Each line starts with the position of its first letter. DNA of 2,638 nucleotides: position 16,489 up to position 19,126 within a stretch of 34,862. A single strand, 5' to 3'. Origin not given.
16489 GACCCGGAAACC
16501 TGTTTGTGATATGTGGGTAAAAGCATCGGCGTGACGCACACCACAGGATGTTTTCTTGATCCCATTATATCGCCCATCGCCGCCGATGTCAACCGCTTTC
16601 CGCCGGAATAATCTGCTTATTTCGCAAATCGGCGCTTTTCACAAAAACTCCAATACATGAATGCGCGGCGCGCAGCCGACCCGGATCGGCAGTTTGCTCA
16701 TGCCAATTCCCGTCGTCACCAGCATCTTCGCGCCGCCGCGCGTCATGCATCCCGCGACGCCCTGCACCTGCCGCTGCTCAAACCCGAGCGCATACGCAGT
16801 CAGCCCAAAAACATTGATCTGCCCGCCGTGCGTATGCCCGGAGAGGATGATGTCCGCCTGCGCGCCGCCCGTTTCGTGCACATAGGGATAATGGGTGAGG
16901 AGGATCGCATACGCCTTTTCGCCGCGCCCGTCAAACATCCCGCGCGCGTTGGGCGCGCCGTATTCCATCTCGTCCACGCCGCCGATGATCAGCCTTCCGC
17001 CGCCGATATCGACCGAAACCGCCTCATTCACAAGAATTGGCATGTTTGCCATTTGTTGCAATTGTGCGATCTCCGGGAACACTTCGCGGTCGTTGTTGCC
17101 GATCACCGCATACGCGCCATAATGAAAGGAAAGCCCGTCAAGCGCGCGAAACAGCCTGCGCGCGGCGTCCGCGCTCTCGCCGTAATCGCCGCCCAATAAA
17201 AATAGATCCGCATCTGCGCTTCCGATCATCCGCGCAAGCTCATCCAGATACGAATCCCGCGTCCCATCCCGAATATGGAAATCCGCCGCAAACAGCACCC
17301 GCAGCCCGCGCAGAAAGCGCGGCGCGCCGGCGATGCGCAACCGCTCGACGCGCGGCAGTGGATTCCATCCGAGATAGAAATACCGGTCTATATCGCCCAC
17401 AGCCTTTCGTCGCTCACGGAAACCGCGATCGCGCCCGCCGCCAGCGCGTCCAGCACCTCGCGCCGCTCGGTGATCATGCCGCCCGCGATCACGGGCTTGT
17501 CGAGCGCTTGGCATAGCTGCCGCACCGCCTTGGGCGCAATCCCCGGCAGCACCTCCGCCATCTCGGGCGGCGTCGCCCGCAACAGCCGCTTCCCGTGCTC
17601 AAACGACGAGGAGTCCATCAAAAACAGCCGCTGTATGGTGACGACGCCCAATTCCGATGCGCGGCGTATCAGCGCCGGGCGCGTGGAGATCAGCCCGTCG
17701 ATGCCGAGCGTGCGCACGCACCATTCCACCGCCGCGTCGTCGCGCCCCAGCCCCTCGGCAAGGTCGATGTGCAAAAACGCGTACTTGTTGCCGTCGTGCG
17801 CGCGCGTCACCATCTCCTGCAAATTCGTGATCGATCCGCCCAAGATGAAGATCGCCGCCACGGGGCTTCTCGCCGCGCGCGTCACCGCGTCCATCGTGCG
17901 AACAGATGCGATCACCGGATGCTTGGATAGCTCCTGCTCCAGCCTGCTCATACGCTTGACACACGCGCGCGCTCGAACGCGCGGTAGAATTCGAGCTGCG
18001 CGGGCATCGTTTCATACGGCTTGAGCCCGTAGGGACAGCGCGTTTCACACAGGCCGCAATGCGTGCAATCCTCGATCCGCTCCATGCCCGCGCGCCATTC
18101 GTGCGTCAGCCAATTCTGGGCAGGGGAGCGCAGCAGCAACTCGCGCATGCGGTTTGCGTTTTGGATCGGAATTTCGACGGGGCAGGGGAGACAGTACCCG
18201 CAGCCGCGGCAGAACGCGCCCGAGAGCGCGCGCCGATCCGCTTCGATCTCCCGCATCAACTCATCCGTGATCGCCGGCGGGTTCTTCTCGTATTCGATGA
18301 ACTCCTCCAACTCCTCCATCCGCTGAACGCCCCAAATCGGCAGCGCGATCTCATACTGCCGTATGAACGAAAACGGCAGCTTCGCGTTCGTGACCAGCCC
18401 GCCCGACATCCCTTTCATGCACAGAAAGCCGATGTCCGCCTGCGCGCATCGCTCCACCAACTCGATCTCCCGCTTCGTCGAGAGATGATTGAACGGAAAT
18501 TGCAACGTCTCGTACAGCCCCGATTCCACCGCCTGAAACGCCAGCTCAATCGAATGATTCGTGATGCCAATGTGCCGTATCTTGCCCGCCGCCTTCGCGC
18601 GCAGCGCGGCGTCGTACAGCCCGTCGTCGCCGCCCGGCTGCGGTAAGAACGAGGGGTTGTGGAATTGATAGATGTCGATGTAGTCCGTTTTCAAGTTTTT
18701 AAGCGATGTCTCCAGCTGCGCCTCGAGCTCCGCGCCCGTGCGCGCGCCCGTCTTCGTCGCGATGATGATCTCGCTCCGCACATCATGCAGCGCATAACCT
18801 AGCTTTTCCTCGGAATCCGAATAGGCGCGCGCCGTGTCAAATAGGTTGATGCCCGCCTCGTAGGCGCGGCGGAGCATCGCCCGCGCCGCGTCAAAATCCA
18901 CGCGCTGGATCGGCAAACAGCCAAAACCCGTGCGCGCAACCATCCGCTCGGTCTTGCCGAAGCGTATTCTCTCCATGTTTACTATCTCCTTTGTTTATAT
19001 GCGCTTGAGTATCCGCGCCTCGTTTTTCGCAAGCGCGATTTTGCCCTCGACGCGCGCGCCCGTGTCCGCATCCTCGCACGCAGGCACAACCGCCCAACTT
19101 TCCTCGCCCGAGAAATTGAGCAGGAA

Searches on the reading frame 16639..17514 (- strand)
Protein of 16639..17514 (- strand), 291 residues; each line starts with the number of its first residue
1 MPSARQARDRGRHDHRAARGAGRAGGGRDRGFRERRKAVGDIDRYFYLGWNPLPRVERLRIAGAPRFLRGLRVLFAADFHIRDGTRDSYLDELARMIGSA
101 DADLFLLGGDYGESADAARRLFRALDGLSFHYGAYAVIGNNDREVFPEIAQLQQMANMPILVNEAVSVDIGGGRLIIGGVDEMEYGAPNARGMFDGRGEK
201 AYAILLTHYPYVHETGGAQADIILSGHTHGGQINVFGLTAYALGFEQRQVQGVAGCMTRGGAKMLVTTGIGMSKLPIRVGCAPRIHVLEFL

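Call 90: search_protein_families(library=pfam, proteins=[window:16639-17514:-], max_evalue=0.0001)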
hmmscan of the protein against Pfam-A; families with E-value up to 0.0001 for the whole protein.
window:16639-17514:- (291 aa): 2 families
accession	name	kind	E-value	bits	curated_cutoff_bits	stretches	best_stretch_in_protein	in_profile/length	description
PF00149.33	Metallophos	-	9e-08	33.2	21.5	1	71-230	1-190/191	Calcineurin-like phosphoesterase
PF12850.12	Metallophos_2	-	3e-05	24.5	27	0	72-233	2-121/154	Calcineurin-like phosphoesterase superfamily domain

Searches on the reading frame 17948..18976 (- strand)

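Call 90: search_protein_families(library=pfam, proteins=[window:17948-18976:-], max_evalue=0.0001)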
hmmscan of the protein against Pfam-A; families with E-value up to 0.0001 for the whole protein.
window:17948-18976:- (342 aa): 5 families
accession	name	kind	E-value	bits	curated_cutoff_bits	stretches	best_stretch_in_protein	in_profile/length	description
PF00248.27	Aldo_ket_red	-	1.3e-32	113.5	24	1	24-199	14-201/291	Aldo/keto reductase family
PF13534.11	Fer4_17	-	1.6e-10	41.8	22.2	1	255-318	1-60/61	4Fe-4S dicluster domain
PF13183.11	Fer4_8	-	5.6e-07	30.4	27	1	256-318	5-68/68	4Fe-4S dicluster domain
PF13187.11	Fer4_9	-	1e-06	29.1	27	1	256-317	2-50/52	4Fe-4S dicluster domain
PF12838.12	Fer4_7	-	2.7e-05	25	27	1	256-317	2-51/52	4Fe-4S dicluster domain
